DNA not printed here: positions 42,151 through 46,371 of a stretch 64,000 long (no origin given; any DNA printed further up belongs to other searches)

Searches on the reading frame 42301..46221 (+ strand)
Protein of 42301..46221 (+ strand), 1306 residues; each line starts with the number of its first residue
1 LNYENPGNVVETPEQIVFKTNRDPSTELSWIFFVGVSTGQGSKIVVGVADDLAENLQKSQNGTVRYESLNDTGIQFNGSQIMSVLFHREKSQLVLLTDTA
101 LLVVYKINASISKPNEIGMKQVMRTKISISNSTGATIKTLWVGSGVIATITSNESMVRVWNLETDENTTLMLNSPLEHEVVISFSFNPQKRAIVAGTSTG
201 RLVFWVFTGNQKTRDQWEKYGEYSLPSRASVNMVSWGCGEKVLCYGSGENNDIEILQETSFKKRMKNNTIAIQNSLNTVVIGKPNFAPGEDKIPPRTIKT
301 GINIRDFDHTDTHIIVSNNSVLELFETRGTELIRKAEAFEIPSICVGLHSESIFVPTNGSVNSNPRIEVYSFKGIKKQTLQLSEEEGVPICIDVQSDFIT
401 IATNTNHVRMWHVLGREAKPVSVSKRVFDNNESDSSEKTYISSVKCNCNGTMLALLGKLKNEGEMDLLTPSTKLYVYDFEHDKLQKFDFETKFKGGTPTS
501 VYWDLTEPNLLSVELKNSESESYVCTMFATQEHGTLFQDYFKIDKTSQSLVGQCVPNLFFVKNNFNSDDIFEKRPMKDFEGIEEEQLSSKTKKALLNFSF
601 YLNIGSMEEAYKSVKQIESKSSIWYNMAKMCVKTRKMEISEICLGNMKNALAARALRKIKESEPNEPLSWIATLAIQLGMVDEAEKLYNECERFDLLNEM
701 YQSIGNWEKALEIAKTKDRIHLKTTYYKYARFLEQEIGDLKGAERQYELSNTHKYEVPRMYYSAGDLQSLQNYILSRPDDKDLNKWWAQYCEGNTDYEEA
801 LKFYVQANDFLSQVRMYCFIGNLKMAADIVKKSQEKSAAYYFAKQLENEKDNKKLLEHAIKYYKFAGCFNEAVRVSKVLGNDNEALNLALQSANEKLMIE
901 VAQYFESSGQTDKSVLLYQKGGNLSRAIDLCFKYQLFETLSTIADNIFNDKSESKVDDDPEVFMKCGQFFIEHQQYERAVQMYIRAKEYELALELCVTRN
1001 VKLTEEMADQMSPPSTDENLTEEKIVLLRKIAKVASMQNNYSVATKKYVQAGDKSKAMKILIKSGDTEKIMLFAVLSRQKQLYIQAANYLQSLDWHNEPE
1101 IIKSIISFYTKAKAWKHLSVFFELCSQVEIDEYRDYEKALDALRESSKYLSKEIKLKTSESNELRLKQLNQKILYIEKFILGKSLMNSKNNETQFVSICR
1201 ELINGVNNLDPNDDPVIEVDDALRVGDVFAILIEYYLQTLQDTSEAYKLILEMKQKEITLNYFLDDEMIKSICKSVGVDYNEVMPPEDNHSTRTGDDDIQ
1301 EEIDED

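Call 9: search_protein_families(library=pfam, proteins=[window:42301-46221:+], max_evalue=0.01)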
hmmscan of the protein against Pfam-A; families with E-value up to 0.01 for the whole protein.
window:42301-46221:+ (1306 aa): 14 families
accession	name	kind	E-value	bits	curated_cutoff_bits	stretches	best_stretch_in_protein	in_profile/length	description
PF24762.1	TPR_IF140-IFT172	-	3.1e-173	577.3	26.8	1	605-1108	1-486/486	IF140/IFT172 TPR domain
PF23385.1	Beta-prop_IFT140_2nd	-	7e-47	160.6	27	1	270-562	4-318/319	IFT140 second beta-propeller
PF24760.1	TPR_IF140_C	-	8.4e-30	104.1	27.4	1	1117-1254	2-124/124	IF140 C-terminal TPR domain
PF23383.1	Beta-prop_IFT140_1st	-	1.6e-23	83.6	27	1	74-257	225-404/406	IFT140 first beta-propeller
PF23774.1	TPR_GEMI5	-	5.5e-08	33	33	1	1027-1078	133-184/209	GEMI5 TPR domain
PF23387.2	TPR_IFT80_172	-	1.1e-06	29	25.6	1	623-735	1-110/147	IFT80/172/WDR35/WDR19 TPR domain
PF25174.1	Beta-prop_THOC3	-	1.6e-05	24.5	305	1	147-264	62-164/272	THOC3 beta-propeller domain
PF00637.26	Clathrin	-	2.4e-05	24.5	29.6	0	852-907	82-137/143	Region in Clathrin and VPS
PF24807.1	WD40_CDC20-Fz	-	8.9e-05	22.4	200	1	141-250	17-113/292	CDC20/Fizzy WD40 domain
PF07719.23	TPR_2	-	0.00049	20.5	27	0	668-691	4-27/34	Tetratricopeptide repeat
PF23953.1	TPR_COPA_B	-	0.0015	18.7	33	0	1027-1075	118-166/181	COPA/B TPR domain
PF25173.1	Beta-prop_WDR3_1st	-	0.0019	18.4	154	0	146-205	126-182/184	WDR3 first beta-propeller domain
PF13176.12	TPR_7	-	0.0031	17.9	27.9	0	696-713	4-21/36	Tetratricopeptide repeat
PF23409.1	Beta-prop_EML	-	0.0057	16.6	88.2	0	146-214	80-145/267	Echinoderm microtubule-associated protein first beta-propeller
